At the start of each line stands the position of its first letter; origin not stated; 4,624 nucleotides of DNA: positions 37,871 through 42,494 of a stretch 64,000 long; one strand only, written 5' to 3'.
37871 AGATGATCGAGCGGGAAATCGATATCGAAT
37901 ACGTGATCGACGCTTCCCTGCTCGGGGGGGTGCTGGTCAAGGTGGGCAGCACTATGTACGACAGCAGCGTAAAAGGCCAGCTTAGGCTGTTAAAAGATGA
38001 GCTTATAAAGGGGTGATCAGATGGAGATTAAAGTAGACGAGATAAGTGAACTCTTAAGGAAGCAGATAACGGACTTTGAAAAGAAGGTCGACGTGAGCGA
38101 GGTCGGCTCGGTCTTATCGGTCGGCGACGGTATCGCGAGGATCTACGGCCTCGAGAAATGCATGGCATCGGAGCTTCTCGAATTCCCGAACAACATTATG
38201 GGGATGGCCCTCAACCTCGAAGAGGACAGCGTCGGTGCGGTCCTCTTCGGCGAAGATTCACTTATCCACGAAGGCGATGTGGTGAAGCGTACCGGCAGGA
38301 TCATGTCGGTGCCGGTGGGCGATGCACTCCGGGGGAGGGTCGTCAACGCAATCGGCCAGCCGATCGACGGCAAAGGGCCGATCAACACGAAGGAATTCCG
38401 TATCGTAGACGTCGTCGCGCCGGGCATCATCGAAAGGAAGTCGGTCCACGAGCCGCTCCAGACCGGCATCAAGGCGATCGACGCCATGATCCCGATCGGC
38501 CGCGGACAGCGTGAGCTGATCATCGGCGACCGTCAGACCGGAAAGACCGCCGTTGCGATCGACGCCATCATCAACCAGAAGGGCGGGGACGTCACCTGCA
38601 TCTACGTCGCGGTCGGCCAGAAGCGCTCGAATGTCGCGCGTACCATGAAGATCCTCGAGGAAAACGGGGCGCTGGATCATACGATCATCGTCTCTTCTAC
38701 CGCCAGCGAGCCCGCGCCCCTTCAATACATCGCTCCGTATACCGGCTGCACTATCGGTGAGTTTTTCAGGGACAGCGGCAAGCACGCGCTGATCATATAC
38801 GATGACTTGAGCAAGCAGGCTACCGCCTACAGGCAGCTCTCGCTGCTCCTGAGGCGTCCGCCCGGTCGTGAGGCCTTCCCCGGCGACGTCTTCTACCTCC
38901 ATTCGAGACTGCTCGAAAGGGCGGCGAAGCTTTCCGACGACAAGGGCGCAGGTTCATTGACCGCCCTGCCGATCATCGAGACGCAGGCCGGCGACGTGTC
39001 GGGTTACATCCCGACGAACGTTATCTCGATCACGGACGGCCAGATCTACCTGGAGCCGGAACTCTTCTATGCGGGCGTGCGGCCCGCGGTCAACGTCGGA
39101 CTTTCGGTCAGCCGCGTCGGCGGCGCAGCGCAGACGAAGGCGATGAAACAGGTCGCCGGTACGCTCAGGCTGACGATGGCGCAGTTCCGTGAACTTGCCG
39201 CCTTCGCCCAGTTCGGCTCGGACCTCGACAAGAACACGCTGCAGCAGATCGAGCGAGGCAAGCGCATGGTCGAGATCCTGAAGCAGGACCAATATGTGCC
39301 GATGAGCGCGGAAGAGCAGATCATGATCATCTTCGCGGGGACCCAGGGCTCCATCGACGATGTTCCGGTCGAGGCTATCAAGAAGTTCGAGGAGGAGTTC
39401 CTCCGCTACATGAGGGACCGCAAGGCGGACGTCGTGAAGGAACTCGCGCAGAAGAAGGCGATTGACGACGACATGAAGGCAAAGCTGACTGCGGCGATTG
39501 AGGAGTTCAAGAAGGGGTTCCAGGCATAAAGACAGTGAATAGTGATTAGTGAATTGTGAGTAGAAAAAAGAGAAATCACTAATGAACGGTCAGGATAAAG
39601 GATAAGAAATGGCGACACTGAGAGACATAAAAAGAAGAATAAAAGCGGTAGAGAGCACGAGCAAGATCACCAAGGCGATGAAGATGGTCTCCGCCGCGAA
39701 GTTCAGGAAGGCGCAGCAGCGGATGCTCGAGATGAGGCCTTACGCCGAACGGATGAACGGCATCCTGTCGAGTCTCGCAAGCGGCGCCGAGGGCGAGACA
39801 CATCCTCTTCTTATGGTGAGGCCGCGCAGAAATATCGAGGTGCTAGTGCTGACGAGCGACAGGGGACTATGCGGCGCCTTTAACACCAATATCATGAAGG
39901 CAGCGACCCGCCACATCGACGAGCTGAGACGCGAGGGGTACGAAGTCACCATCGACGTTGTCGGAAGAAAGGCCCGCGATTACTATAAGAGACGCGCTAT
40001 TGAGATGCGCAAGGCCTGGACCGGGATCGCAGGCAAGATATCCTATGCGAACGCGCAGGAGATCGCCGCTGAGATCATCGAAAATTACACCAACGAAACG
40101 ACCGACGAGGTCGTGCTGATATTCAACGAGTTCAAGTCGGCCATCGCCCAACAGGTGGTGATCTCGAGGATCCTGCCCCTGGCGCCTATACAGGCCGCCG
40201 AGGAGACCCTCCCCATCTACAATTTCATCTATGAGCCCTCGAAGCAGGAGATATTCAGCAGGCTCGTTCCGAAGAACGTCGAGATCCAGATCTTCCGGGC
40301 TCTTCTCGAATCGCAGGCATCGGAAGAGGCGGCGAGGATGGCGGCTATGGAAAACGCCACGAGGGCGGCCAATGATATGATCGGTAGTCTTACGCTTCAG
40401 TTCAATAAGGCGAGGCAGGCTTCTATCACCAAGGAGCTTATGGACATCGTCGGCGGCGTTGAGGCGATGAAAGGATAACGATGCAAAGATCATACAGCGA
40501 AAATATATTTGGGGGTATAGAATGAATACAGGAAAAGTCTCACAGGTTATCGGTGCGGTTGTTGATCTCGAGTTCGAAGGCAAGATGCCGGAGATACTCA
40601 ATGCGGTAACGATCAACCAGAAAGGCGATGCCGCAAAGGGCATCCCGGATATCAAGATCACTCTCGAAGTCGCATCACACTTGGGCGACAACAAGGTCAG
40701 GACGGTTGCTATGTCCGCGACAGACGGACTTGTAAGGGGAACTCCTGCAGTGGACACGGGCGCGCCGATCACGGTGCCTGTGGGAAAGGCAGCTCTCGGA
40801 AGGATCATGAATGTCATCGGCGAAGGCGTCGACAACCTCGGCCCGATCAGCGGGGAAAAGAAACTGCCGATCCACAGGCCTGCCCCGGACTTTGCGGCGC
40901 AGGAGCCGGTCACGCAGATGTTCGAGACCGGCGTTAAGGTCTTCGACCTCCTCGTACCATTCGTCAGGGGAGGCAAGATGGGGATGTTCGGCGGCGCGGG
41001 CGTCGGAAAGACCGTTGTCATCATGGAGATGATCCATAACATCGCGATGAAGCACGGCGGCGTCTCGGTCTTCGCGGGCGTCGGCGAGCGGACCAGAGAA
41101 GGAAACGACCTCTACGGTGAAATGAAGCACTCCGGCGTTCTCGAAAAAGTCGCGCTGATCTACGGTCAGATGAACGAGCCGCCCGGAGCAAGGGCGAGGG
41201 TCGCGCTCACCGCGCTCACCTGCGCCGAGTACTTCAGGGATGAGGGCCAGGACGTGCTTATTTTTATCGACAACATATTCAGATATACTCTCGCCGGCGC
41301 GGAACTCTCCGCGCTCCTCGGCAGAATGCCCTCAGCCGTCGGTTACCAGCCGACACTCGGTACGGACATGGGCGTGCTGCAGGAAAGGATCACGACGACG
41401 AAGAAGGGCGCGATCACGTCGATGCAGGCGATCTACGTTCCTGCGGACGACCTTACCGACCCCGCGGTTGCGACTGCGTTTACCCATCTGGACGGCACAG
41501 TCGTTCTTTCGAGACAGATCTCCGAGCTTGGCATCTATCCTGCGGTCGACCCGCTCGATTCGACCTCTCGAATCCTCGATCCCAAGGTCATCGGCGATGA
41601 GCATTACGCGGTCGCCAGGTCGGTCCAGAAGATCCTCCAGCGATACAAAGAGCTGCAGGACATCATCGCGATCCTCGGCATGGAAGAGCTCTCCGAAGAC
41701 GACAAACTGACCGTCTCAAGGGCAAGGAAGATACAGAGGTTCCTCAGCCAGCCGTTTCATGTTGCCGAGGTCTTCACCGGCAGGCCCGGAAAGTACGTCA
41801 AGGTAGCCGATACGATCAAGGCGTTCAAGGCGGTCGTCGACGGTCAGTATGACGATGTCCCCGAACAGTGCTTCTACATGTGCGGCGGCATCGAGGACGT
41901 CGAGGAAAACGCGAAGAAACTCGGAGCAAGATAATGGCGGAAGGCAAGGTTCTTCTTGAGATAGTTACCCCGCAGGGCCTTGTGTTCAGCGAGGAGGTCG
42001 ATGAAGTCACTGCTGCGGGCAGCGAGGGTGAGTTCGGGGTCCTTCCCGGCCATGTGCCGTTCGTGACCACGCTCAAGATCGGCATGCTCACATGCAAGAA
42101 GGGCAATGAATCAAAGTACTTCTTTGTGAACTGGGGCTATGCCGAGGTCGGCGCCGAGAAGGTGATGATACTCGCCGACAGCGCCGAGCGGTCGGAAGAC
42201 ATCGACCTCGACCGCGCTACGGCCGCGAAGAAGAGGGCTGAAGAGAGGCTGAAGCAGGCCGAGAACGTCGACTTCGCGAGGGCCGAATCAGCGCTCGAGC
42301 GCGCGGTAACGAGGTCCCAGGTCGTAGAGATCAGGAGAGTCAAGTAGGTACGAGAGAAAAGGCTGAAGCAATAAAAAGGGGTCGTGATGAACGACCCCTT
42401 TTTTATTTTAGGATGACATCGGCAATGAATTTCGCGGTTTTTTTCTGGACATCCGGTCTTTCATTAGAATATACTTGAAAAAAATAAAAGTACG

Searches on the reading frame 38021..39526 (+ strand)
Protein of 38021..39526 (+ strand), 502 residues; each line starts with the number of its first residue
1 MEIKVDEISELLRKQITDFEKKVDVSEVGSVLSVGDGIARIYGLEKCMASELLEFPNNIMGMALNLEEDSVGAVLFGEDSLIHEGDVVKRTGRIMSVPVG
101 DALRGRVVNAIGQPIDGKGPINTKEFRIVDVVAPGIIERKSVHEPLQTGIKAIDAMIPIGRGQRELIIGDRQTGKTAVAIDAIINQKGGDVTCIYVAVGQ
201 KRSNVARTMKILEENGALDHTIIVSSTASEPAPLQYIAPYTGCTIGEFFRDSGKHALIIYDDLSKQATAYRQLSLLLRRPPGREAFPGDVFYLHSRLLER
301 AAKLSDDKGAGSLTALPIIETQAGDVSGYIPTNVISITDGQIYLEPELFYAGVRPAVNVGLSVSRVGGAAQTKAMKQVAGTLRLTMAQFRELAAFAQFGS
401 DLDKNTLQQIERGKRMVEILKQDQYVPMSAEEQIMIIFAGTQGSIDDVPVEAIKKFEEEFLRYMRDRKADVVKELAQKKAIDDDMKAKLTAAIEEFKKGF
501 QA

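Call 5: search_protein_families(library=ncbifam, proteins=[window:38021-39526:+], max_evalue=0.01)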
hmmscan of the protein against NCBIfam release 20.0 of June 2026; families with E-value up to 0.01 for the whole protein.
window:38021-39526:+ (502 aa): 37 families (the best 25 are shown)
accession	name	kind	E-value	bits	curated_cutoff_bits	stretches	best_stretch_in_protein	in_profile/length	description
TIGR00962.1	atpA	equivalog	7.6e-255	846.3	484.45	1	3-501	2-502/503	F0F1 ATP synthase subunit alpha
NF009884.0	PRK13343.1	equivalog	1.5e-218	726.5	554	1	3-501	5-503/507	F0F1 ATP synthase subunit alpha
TIGR03324.1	alt_F1F0_F1_al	exception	2e-189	630.5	750.5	1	6-491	6-491/497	alternate F1F0 ATPase, F1 subunit alpha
NF045863.1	glide_MMOB1660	exception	4.5e-130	435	600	1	31-484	3-464/515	MMOB1660 family gliding motility ATPase complex subunit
NF005523.0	PRK07165.1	equivalog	7.1e-99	331.8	414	1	132-498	115-477/509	ATP F0F1 synthase subunit alpha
NF045936.2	MSC_0619_alpha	exception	1.2e-92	311.2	520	1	133-496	112-471/505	MSC_0619 family F1-like ATPase alpha subunit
TIGR02546.1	III_secr_ATP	equivalog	1e-60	205.7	604.75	1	61-434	43-415/423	type III secretion system ATPase SctN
TIGR03496.1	FliI_clade1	equivalog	1.2e-56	192.4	619.1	1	56-433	31-407/414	flagellar protein export ATPase FliI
TIGR03497.1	FliI_clade2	equivalog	2.7e-53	181.4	629.8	1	59-434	34-406/413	flagellar protein export ATPase FliI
TIGR03498.1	FliI_clade3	equivalog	1.1e-52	179.1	587.45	1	57-432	34-409/418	flagellar protein export ATPase FliI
NF005295.0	PRK06820.1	equivalog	5e-52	177.3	690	1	5-425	6-423/440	EscN/YscN/HrcN family type III secretion system ATPase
TIGR01026.1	fliI_yscN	subfamily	7.3e-51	173.3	379.5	1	56-433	57-431/440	FliI/YscN family ATPase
NF005391.0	PRK06936.1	equivalog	9.3e-50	169.7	657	1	86-434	86-431/439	type III secretion system ATPase SctN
NF006575.0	PRK09099.1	subfamily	1.1e-49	169.4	706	1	7-422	6-422/443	type III secretion system ATPase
NF006012.0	PRK08149.1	equivalog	1.9e-47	162.2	594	1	77-426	65-415/431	type III secretion system ATPase SctN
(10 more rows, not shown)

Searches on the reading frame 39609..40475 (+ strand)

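Call 5: search_protein_families(library=ncbifam, proteins=[window:39609-40475:+], max_evalue=0.01)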
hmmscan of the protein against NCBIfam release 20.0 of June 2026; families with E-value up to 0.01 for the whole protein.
window:39609-40475:+ (289 aa): 13 families
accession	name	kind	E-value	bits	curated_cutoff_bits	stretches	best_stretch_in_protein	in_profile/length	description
TIGR01146.1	ATPsyn_F1gamma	equivalog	1.2e-99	333.8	194.45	1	1-287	1-286/286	ATP synthase F1 subunit gamma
NF009957.0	PRK13424.1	equivalog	1.3e-96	323.3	436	1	1-289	1-291/291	F0F1 ATP synthase subunit gamma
NF004145.0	PRK05621.1-2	equivalog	5.7e-90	301.9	317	1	1-288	1-303/306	F0F1 ATP synthase subunit gamma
NF004146.0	PRK05621.1-4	equivalog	9.3e-88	294.4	342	1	1-287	1-296/296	F0F1 ATP synthase subunit gamma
NF009958.0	PRK13425.1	equivalog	3e-84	282.9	501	1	1-288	1-291/292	F0F1 ATP synthase subunit gamma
NF010709.0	PRK14111.1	equivalog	5.4e-83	278.8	425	1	1-288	1-289/290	F0F1 ATP synthase subunit gamma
NF010708.0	PRK14110.1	equivalog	1.4e-81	274.1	445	1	5-288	7-291/291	F0F1 ATP synthase subunit gamma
NF004144.0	PRK05621.1-1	equivalog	1.6e-76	257.5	372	1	1-286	1-286/287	F0F1 ATP synthase subunit gamma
NF009959.0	PRK13426.1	equivalog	7.9e-76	255.4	394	1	1-285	1-289/291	F0F1 ATP synthase subunit gamma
NF009960.0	PRK13427.1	equivalog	2.7e-72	243.7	432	1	1-287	1-288/289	F0F1 ATP synthase subunit gamma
NF004147.0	PRK05621.2-1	equivalog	6.6e-68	229.7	382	1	2-287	3-292/293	F0F1 ATP synthase subunit gamma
NF009956.0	PRK13422.1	equivalog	1.3e-43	149.5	582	1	1-286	1-297/298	F0F1 ATP synthase subunit gamma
TIGR03323.1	alt_F1F0_F1_gam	exception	1.1e-28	100.5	282.35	1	7-287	1-285/285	alternate F1F0 ATPase, F1 subunit gamma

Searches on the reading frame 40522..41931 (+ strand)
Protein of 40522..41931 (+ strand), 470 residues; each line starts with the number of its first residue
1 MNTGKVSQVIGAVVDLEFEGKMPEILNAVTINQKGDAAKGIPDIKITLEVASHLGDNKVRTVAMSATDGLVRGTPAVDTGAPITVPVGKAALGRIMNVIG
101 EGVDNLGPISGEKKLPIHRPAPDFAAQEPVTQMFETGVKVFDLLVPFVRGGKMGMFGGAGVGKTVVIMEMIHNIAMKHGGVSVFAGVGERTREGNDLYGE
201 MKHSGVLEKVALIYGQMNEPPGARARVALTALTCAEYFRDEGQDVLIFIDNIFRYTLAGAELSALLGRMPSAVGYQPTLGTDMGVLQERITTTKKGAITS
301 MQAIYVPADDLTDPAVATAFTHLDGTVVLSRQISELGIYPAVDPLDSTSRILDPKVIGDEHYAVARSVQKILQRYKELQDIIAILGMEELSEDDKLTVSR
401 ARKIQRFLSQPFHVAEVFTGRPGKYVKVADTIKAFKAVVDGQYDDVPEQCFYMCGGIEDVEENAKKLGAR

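Call 5: search_protein_families(library=ncbifam, proteins=[window:40522-41931:+], max_evalue=0.01)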
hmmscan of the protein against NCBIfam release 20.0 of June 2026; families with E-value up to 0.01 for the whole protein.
window:40522-41931:+ (470 aa): 35 families (the best 25 are shown)
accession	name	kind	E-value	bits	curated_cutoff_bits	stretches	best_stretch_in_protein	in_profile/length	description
TIGR01039.1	atpD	equivalog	9.3e-240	796.1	462.85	1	3-467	2-462/462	F0F1 ATP synthase subunit beta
TIGR03305.1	alt_F1F0_F1_bet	exception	6.9e-173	575.5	752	1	4-459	1-448/449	alternate F1F0 ATPase, F1 subunit beta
NF045858.1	glide_MMOB1670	exception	1.1e-145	487.1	850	1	45-463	266-689/705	MMOB1670 family gliding motility ATPase complex subunit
NF045934.1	MSC_0618_beta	exception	1.8e-119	399.5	570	1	4-460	1-450/451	MSC_0618 family F1-like ATPase beta subunit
TIGR03496.1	FliI_clade1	equivalog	9.2e-71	238.8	619.1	1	18-413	13-399/414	flagellar protein export ATPase FliI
TIGR01026.1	fliI_yscN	subfamily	1e-68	232.1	379.5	1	3-413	24-423/440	FliI/YscN family ATPase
TIGR03498.1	FliI_clade3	equivalog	1.5e-67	228.1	587.45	1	47-411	37-400/418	flagellar protein export ATPase FliI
TIGR02546.1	III_secr_ATP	equivalog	9.6e-66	222.2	604.75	1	56-413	50-406/423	type III secretion system ATPase SctN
TIGR03497.1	FliI_clade2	equivalog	4.1e-65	220.4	629.8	1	4-413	1-397/413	flagellar protein export ATPase FliI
NF006012.0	PRK08149.1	equivalog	6.5e-60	203.3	594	1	60-415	58-416/431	type III secretion system ATPase SctN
NF005391.0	PRK06936.1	equivalog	2e-56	191.7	657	1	26-416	39-425/439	type III secretion system ATPase SctN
NF006290.1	PRK08472.1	equivalog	2.2e-56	191.5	644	1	51-412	58-416/433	flagellar protein export ATPase FliI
NF005295.0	PRK06820.1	equivalog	1.2e-54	186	690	1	45-412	60-422/440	EscN/YscN/HrcN family type III secretion system ATPase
NF006575.0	PRK09099.1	subfamily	7.2e-53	179.9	706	1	64-411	79-423/443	type III secretion system ATPase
NF005535.1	PRK07196.1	equivalog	3.1e-51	174.7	715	1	68-412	75-417/434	flagellar protein export ATPase FliI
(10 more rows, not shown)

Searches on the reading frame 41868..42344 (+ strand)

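Call 8: search_protein_families(library=pfam, proteins=[window:41868-42344:+], max_evalue=0.01)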
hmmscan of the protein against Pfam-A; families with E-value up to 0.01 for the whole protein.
window:41868-42344:+ (159 aa): 2 families
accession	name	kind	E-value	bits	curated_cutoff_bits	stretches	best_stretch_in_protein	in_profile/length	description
PF02823.21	ATP-synt_DE_N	-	1.1e-28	99.4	27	1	30-106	3-80/80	ATP synthase, Delta/Epsilon chain, beta-sandwich domain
PF00401.25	ATP-synt_DE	-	3.6e-14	53.1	24.6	1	110-153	1-46/47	ATP synthase, Delta/Epsilon chain, long alpha-helix domain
